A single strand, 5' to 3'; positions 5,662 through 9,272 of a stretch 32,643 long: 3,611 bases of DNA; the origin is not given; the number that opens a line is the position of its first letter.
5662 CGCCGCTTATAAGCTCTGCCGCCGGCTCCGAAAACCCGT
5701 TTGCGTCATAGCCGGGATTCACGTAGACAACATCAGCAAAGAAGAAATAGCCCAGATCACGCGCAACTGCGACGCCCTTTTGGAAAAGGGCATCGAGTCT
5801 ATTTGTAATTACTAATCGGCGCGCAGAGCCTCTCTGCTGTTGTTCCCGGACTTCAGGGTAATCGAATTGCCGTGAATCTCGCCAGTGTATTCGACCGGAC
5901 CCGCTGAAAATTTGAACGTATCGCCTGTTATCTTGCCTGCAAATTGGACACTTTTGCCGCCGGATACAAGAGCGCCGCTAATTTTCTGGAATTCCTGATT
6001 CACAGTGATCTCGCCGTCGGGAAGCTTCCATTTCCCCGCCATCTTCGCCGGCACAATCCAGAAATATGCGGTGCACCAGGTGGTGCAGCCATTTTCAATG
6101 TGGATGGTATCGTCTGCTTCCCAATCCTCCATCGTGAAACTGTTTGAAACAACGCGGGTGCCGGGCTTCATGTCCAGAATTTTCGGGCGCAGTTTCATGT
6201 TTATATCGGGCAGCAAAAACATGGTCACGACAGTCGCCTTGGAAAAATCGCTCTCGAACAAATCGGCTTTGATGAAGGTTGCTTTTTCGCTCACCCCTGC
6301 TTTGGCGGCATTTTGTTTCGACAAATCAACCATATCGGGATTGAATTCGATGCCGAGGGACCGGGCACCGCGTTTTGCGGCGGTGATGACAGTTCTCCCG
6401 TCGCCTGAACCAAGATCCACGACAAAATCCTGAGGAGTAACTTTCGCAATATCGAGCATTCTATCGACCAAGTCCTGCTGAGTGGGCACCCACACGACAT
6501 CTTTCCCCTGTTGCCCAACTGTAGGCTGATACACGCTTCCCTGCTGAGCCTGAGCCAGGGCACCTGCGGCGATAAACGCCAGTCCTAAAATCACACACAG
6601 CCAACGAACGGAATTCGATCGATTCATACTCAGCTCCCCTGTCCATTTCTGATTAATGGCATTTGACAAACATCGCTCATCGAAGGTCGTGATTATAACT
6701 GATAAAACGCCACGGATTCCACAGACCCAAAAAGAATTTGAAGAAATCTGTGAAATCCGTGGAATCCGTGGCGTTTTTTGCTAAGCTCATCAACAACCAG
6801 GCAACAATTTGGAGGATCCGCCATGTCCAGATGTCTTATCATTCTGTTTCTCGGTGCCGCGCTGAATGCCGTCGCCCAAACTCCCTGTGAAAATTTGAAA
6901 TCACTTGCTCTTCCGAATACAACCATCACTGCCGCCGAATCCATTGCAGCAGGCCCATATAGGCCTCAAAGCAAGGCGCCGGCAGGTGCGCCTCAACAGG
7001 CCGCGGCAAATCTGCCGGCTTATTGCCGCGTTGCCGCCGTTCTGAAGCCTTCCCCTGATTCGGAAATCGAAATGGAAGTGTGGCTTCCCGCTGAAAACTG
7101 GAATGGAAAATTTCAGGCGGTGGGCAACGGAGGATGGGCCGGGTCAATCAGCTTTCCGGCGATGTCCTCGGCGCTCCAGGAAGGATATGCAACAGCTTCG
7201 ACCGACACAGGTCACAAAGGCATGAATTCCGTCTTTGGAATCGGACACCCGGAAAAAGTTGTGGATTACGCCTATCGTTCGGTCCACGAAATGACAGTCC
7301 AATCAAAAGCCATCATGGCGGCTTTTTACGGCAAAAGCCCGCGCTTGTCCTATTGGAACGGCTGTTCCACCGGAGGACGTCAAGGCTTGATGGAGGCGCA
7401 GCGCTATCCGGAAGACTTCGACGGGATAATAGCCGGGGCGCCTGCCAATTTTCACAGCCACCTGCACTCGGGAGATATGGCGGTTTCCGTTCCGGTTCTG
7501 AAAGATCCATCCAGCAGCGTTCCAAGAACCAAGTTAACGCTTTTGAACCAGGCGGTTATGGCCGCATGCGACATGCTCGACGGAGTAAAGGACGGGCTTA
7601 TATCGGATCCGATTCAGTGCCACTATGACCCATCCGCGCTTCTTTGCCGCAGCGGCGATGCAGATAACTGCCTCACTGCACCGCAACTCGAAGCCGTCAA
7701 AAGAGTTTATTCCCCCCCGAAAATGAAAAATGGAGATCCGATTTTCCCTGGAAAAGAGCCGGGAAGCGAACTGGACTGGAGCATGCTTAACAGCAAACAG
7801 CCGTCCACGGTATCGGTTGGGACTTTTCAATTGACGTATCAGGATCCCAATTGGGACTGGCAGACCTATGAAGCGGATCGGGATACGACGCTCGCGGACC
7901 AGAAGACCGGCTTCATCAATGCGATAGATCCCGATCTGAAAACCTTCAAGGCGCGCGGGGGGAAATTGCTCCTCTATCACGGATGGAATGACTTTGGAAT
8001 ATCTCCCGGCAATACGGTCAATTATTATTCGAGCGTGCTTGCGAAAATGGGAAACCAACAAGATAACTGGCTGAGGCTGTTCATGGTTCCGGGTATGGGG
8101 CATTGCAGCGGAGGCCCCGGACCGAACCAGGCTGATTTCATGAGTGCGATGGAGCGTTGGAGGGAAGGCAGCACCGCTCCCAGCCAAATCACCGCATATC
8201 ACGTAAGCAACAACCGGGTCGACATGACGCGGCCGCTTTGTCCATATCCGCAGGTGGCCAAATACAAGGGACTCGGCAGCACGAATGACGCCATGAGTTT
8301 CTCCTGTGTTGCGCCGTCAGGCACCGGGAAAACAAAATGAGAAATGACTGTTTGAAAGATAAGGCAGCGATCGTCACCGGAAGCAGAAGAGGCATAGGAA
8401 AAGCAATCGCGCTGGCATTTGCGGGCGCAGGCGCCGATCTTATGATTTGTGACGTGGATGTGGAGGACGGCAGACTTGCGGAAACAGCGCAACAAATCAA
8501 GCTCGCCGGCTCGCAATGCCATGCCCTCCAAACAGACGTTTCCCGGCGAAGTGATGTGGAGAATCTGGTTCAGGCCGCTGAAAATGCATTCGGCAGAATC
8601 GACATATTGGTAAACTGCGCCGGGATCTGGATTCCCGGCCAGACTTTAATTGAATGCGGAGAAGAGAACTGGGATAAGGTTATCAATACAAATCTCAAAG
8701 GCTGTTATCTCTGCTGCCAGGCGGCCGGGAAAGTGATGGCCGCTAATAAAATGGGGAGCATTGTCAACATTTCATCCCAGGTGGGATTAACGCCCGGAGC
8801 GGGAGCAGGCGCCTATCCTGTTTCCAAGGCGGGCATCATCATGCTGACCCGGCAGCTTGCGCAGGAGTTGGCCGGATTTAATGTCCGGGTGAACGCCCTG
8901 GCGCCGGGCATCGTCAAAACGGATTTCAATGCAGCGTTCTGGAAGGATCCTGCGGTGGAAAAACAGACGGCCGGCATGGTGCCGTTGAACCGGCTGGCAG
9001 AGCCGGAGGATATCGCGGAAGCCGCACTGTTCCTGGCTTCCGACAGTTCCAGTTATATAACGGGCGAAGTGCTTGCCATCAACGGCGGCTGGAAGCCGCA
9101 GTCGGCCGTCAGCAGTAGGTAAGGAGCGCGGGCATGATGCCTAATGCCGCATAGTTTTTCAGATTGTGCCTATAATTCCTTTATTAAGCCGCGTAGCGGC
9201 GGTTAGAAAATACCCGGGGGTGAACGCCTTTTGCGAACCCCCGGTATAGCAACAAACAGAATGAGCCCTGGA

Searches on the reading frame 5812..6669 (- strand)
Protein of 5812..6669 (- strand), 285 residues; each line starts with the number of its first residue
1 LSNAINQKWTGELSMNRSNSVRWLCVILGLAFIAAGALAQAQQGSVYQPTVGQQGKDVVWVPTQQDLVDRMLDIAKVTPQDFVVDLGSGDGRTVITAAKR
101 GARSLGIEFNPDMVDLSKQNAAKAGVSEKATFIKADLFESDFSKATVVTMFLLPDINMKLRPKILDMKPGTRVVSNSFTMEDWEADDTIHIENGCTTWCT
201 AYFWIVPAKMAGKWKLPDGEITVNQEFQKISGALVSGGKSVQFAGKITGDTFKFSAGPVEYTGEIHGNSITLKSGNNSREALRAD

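Call 26: search_protein_families(library=pfam, proteins=[window:5812-6669:-], max_evalue=0.0001)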
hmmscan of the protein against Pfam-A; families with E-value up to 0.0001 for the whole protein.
window:5812-6669:- (285 aa): 5 families
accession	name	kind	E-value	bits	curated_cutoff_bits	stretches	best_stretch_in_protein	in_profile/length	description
PF13649.12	Methyltransf_25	-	3.5e-09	37.7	27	1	83-151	1-69/97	Methyltransferase domain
PF08123.19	DOT1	-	1.9e-08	34.5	23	1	58-176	21-157/205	Histone methylation protein DOT1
PF13847.12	Methyltransf_31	-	3.1e-08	33.9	27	1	83-179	7-113/145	Methyltransferase domain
PF08241.18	Methyltransf_11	-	2.7e-06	28.4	21.2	1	84-146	1-60/95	Methyltransferase domain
PF09445.16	Methyltransf_15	-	7.2e-05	22.9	22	0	82-140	3-61/165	RNA cap guanine-N2 methyltransferase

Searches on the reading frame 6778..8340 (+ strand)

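Call 26: search_protein_families(library=pfam, proteins=[window:6778-8340:+], max_evalue=0.0001)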
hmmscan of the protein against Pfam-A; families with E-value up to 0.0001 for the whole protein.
window:6778-8340:+ (520 aa): 1 family
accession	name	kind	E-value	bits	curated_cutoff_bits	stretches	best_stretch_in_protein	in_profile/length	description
PF07519.17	Tannase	-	2.1e-117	393.4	29.8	1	85-511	3-490/490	Tannase and feruloyl esterase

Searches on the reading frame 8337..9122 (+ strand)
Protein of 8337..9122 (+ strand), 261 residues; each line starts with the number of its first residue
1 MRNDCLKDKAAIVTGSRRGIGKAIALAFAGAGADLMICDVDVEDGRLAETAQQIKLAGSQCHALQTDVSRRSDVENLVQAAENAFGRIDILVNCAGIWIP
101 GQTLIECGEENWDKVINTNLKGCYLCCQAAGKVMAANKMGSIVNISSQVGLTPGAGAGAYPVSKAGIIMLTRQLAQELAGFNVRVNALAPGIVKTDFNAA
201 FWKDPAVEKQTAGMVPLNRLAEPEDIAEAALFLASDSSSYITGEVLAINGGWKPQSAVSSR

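Call 26: search_protein_families(library=pfam, proteins=[window:8337-9122:+], max_evalue=0.0001)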
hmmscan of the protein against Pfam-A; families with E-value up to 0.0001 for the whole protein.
window:8337-9122:+ (261 aa): 3 families
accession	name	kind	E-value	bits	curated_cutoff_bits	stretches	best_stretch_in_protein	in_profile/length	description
PF13561.12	adh_short_C2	-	3.7e-68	230.1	27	1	17-252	5-235/236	Enoyl-(Acyl carrier protein) reductase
PF00106.31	adh_short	-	4.6e-57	193.1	26.6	1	9-204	1-193/195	short chain dehydrogenase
PF08659.16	KR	-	1e-10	42.3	22.6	1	12-162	4-151/180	KR domain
